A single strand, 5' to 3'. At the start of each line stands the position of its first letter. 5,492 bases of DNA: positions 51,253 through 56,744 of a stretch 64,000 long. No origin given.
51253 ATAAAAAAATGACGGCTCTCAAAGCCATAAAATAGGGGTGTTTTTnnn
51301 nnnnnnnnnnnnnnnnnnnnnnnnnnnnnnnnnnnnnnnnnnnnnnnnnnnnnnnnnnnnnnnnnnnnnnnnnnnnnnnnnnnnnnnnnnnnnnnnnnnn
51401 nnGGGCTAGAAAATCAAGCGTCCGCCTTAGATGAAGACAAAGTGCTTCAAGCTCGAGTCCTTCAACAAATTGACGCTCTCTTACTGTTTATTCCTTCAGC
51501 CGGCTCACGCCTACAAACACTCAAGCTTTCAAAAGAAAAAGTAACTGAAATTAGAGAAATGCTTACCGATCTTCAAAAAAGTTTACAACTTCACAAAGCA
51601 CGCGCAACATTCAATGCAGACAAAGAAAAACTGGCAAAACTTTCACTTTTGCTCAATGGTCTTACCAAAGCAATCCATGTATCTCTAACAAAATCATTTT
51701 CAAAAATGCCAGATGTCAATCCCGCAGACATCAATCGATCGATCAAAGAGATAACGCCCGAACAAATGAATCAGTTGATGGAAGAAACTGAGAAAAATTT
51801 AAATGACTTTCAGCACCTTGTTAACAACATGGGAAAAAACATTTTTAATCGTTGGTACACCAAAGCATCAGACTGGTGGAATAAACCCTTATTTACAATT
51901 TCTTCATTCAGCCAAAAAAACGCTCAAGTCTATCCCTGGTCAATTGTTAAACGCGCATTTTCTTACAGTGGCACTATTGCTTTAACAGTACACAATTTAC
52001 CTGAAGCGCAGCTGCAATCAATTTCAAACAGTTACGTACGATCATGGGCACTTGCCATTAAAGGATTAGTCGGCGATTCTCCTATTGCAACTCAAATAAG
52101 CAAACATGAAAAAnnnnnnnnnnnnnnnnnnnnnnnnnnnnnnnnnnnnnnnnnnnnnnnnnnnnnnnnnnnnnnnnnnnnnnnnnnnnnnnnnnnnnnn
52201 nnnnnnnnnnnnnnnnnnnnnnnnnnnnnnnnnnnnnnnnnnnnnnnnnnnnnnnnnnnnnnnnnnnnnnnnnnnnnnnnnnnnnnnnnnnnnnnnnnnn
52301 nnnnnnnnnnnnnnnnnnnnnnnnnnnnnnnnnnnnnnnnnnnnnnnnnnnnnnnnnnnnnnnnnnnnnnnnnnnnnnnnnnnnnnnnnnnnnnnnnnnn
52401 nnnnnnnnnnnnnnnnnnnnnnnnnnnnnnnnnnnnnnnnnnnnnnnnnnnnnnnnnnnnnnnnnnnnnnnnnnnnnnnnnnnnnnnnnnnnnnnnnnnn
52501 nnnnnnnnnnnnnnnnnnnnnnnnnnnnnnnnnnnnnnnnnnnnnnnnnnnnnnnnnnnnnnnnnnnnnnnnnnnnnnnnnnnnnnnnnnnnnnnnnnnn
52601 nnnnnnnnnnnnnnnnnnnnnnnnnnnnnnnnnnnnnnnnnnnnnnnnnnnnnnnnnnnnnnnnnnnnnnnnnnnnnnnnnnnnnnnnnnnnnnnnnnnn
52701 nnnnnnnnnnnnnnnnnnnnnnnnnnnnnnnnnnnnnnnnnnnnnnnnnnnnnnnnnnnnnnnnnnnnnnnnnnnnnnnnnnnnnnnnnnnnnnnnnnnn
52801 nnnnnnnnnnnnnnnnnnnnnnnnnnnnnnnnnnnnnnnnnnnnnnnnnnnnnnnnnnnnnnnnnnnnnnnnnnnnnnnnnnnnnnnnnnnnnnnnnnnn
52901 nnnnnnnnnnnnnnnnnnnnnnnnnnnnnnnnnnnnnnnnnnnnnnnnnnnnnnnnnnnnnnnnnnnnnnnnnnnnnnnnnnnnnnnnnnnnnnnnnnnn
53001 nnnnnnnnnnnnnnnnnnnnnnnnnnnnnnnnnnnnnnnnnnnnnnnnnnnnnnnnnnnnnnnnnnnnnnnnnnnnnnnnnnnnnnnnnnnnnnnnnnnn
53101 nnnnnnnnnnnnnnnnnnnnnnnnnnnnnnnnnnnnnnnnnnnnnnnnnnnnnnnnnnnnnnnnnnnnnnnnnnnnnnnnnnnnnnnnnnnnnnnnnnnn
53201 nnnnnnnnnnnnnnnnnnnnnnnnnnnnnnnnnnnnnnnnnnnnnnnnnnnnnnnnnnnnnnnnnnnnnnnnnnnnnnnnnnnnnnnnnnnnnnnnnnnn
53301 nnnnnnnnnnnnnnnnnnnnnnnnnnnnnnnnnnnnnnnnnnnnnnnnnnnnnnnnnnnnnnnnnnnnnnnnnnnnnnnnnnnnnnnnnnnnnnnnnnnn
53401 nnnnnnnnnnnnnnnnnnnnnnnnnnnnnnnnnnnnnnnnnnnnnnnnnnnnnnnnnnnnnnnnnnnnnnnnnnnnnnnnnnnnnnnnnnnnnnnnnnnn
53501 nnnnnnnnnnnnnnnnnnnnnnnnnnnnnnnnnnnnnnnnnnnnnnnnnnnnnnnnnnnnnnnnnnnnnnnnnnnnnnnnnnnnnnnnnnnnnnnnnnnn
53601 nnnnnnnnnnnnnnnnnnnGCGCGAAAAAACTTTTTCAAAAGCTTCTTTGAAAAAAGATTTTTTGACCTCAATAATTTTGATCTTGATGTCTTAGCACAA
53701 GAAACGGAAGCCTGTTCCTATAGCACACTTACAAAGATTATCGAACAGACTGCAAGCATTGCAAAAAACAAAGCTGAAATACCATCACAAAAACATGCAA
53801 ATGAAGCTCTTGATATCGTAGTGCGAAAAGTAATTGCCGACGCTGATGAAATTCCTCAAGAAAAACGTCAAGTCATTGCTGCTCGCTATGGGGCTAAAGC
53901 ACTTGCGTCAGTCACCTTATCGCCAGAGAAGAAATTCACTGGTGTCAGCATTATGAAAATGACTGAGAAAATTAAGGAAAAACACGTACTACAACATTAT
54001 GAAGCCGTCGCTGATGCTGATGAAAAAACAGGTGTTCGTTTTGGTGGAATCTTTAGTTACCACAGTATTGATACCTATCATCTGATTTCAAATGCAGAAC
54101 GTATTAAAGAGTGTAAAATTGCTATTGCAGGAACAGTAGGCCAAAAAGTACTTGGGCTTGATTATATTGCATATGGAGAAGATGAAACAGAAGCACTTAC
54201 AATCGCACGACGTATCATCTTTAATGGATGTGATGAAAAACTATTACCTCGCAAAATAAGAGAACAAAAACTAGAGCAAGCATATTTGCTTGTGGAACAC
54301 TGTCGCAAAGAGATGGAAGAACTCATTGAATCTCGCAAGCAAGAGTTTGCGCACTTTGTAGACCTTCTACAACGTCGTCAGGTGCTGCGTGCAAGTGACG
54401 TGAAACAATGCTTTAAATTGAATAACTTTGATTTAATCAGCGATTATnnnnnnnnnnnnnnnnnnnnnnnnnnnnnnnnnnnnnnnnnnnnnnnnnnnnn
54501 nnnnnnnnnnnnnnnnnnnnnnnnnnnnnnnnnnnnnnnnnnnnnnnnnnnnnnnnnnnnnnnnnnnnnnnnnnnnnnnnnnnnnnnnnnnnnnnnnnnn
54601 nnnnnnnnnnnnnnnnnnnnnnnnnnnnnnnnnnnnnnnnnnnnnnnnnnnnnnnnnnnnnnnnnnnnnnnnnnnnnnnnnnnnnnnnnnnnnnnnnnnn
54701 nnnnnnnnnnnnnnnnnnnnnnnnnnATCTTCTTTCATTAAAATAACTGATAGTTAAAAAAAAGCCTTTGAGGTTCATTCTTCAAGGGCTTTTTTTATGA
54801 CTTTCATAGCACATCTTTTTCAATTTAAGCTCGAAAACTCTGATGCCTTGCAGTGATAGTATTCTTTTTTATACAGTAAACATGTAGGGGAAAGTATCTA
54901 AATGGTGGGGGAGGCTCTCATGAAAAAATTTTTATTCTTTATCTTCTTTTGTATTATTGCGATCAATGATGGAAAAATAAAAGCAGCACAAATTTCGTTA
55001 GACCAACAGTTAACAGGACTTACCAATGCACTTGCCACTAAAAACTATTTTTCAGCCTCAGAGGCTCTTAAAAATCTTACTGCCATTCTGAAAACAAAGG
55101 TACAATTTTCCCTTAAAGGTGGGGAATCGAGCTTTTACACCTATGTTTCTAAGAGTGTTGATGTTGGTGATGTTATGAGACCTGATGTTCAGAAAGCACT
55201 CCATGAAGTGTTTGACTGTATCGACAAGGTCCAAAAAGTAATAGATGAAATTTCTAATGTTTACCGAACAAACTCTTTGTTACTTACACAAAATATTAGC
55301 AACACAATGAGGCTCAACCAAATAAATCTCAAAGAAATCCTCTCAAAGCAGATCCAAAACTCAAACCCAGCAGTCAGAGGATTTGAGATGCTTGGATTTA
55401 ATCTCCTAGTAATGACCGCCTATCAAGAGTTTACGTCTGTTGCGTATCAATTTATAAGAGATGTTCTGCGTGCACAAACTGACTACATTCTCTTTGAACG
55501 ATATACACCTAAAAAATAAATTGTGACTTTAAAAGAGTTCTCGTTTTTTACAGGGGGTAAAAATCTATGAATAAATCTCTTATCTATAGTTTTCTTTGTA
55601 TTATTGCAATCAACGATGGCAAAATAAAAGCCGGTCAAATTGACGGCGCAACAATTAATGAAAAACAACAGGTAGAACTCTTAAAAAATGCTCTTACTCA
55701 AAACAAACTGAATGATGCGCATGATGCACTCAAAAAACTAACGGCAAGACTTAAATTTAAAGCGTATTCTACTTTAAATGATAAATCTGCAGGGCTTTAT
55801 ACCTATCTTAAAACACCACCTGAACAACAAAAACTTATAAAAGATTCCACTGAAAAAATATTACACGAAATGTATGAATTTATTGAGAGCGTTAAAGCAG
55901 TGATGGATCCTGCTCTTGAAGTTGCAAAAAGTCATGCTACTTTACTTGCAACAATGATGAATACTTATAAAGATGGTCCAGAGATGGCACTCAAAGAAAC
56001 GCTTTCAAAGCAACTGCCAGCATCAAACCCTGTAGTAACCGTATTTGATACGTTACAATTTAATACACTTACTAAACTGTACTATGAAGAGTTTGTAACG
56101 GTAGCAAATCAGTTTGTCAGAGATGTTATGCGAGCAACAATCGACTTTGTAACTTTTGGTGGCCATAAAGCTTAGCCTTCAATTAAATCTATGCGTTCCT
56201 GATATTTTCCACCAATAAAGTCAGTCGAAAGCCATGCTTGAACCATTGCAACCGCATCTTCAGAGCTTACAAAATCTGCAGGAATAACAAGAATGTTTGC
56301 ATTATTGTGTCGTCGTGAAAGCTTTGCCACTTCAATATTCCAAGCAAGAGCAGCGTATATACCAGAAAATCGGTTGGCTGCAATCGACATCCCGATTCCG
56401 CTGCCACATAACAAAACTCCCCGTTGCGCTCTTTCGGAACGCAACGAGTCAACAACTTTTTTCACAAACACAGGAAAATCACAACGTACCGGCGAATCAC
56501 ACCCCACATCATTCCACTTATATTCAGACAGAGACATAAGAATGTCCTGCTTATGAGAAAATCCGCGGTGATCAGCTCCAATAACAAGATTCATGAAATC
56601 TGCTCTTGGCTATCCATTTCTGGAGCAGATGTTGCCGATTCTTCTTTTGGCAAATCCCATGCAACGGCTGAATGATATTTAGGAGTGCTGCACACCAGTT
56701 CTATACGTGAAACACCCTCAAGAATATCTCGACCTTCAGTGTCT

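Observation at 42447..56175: Locus-level candidate: giant secreted protein, anchored TrxR-Trx, inactive-FtsH motor and two secreted paralogs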

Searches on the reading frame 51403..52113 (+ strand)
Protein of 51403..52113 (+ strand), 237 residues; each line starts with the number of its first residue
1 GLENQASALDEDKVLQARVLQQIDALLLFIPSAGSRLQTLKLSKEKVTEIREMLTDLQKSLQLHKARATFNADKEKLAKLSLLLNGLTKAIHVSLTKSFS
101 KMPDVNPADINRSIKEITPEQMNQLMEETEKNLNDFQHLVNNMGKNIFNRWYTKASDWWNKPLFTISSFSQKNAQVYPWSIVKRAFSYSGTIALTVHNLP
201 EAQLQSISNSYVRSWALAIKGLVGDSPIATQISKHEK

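Call 81: predict_structure(alignment_id=A5)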
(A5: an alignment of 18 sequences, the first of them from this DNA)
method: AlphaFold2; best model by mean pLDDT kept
length: 237 residues; sequences in the alignment: 18
mean_pLDDT: 80.5   pTM: 0.56
mean pLDDT of the five models: 80.5, 79.4, 78.2, 78.0, 71.0
residues with pLDDT >= 90: 24; 70-90: 177; 50-70: 33; < 50: 3
segments of 3 or more residues with pLDDT < 50: 1-3
pLDDT, mean of each block of 10 residues (from residue 1): 56 84 90 86 89 91 86 79 87 85 75 65 85 87 82 78 66 65 77 86 88 90 81 70
secondary structure, 60 per line:
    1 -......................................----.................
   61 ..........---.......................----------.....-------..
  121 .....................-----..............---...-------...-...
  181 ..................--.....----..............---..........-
elements in order: H2-39 H44-70 H74-96 H107-111 H119-141 H147-160 E164-166 E174-176 H178-198 H201-205 H210-223 H227-236

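Call 85: fold_search(model_id=the predicted structure, library=pdb)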
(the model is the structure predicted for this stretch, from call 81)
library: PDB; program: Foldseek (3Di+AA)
matches with E <= 10: 280; with E <= 0.001: 0
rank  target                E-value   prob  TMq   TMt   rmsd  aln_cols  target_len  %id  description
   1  6xz6_A                2.7e-01  0.35  0.21  0.23  20.0       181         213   13  Structure of the trypanosome brucei factor H receptor bound to domain D5 of bovine factor H (released 2020-03-25)
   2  4tx5_B                3.4e-01  0.47  0.23  0.30  18.9       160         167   11  Crystal structure of Smac-DIABLO (in space group P65) (released 2015-07-15)
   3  7pi6_A                3.6e-01  0.28  0.20  0.21  19.6       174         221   14  Trypanosoma brucei ISG65 bound to human complement C3d (released 2022-07-27)
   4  8xxr_R                3.6e-01  0.21  0.20  0.17  25.4       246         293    9  Structure of CXCR2 bound to CXCL6 (CXCR2-CXCL6-Go Full map) (released 2025-01-15)
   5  4wx0_B                4.6e-01  0.30  0.21  0.20  18.3       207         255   10  UndA complexed with beta-hydroxydodecanoic acid (released 2014-12-24)
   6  8qae_A                6.5e-01  0.21  0.23  0.24  26.4       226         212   14  X-ray crystal structure of a de novo designed single-chain antiparallel 6-helix alpha-helical barrel, sc-apCC-6-SLLA (released 2024-07-03)
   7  9cpc_3H               6.9e-01  0.16  0.22  0.18  26.9       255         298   11  Atomic model of porcine brain ventricles cilia doublet microtubule (48-nm periodicity) (released 2024-10-23)
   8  9bub_R                7.6e-01  0.18  0.23  0.16  24.5       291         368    8  Human calcitonin Receptor in complex with Gs and cagrilintide in the bypass conformation (released 2025-04-23)
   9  8xwn_R                7.6e-01  0.14  0.20  0.16  25.3       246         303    9  Structure of CXCR2 bound to CXCL8 (Ligand-receptor focused map) (released 2025-01-15)
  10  7na7_R                8.0e-01  0.12  0.20  0.17  27.1       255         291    7  Structures of human ghrelin receptor-Gi complexes with ghrelin and a synthetic agonist (released 2021-12-15)
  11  3oql_C                8.4e-01  0.20  0.20  0.20  16.3       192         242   10  Crystal structure of a TenA homolog (PSPTO1738) from Pseudomonas syringae pv. tomato str. DC3000 at 2.54 A resolution (released 2010-10-06)
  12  1few                  9.3e-01  0.25  0.23  0.30  17.6       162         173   11  CRYSTAL STRUCTURE OF SMAC/DIABLO (released 2000-09-13)
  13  7xge_A                9.3e-01  0.14  0.18  0.23  18.7       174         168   12  Crystal structure of MCL-1 in complex with computationally designed inhibitor protein (released 2022-07-20)
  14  5j0l_A                1.0e+00  0.41  0.23  0.38  14.6       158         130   13  De novo design of protein homo-oligomers with modular hydrogen bond network-mediated specificity (released 2016-07-06)
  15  3oql_A                1.0e+00  0.18  0.20  0.20  16.4       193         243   10  Crystal structure of a TenA homolog (PSPTO1738) from Pseudomonas syringae pv. tomato str. DC3000 at 2.54 A resolution (released 2010-10-06)
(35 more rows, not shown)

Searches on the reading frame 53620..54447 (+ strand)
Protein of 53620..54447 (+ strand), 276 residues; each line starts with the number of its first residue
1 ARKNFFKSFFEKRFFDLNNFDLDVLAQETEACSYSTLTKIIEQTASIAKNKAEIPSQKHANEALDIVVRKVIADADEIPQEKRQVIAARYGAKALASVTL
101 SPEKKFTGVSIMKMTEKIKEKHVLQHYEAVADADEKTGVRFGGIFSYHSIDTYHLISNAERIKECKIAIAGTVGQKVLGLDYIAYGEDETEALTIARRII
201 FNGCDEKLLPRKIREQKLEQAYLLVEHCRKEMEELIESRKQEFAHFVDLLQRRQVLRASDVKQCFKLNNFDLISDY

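Call 59: find_related_loci(query=A3, collection=genome_contigs, flank=10000)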
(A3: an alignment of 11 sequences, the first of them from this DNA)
Query A3 (276 aa) in genome_contigs; peptide patterns used: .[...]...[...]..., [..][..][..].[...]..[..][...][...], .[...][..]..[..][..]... (x = any residue, [..] = any of these).
58 stretches matched a pattern; 2 encode a relative of the query (tblastn E <= 1e-3); 2 distinct loci.
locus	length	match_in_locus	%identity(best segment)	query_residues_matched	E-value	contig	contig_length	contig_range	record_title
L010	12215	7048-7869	60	2-276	1e-110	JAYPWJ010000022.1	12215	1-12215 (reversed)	MAG: bacterium isolate 139588_S189_metabat_bins_2.tsv.014 NODE_5177_length_12215_cov_4.323191, whole genome shotgun sequ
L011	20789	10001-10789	47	2-265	4e-81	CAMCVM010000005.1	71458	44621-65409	MAG: candidate division TM6 bacterium GW2011_GWF2_32_72 isolate ME-21oct19-91 genome assembly, contig: ME-21oct19-C457,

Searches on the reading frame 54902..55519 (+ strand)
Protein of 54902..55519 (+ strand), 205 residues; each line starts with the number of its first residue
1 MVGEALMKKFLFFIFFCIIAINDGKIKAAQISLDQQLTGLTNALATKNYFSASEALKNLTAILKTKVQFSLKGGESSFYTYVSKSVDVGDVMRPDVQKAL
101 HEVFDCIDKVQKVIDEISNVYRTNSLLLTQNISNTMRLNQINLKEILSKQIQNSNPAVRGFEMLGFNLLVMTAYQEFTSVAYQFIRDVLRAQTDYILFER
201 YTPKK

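Call 4: search_protein_families(library=pfam, proteins=[window:54902-55519:+], max_evalue=0.01)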
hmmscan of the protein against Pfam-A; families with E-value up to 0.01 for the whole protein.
window:54902-55519:+ (205 aa): 0 families

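Call 5: search_protein_families(library=ncbifam, proteins=[window:54902-55519:+], max_evalue=0.01)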
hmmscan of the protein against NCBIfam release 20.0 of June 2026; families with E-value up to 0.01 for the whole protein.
window:54902-55519:+ (205 aa): 1 family
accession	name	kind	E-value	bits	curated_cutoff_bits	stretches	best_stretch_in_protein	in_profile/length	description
NF047388.1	SA1320_fam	subfamily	0.0033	15.9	230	1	51-142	343-433/644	SA1320 family protein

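Call 99: search_protein_families(library=pfam, proteins=[L005:11553-18959:+, L006:11713-18441:+, L012:13516-19308:+, L014:15031-18681:+, L007:16043-21454:+], max_evalue=0.1)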
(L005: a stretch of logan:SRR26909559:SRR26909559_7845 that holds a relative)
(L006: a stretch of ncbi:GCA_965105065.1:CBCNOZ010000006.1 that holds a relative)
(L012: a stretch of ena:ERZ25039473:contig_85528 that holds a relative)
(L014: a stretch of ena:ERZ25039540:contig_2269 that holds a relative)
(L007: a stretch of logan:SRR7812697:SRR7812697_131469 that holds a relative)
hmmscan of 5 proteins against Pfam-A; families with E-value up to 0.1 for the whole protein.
L005:11553-18959:+ (2468 aa): 1 family
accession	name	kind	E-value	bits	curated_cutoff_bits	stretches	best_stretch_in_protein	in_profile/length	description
PF08312.17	cwf21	-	0.018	15.5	23.2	1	425-450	13-38/44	cwf21 domain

L006:11713-18441:+ (2242 aa): 0 families

L012:13516-19308:+ (1930 aa): 0 families

L014:15031-18681:+ (1216 aa): 0 families

L007:16043-21454:+ (1804 aa): 0 families

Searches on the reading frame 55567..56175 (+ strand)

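Call 4: search_protein_families(library=pfam, proteins=[window:55567-56175:+], max_evalue=0.01)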
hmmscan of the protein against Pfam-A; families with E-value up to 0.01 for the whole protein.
window:55567-56175:+ (202 aa): 0 families

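Call 5: search_protein_families(library=ncbifam, proteins=[window:55567-56175:+], max_evalue=0.01)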
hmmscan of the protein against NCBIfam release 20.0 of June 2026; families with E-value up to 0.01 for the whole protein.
window:55567-56175:+ (202 aa): 1 family
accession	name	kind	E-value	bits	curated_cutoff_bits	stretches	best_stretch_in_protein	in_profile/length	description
TIGR00331.1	hrcA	equivalog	0.0086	15.7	197.2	0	9-119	146-260/338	heat-inducible transcriptional repressor HrcA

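Call 99: search_protein_families(library=pfam, proteins=[L005:11553-18959:+, L006:11713-18441:+, L012:13516-19308:+, L014:15031-18681:+, L007:16043-21454:+], max_evalue=0.1)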
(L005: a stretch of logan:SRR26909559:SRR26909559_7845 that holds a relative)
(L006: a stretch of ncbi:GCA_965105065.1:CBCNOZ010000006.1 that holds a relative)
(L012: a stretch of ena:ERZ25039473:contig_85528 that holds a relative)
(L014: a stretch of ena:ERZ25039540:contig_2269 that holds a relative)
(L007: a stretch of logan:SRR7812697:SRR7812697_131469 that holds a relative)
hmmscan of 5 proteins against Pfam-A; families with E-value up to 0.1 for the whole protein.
L005:11553-18959:+ (2468 aa): 1 family
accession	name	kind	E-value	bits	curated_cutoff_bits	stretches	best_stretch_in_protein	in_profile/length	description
PF08312.17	cwf21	-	0.018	15.5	23.2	1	425-450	13-38/44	cwf21 domain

L006:11713-18441:+ (2242 aa): 0 families

L012:13516-19308:+ (1930 aa): 0 families

L014:15031-18681:+ (1216 aa): 0 families

L007:16043-21454:+ (1804 aa): 0 families

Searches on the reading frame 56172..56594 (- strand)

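Call 8: search_protein_families(library=pfam, proteins=[window:56172-56594:-], max_evalue=0.001)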
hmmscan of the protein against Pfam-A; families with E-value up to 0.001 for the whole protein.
window:56172-56594:- (140 aa): 1 family
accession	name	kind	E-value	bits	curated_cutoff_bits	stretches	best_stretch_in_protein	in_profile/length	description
PF02502.23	LacAB_rpiB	-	8.2e-45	152.6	24.7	1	4-138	2-138/138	Ribose/Galactose Isomerase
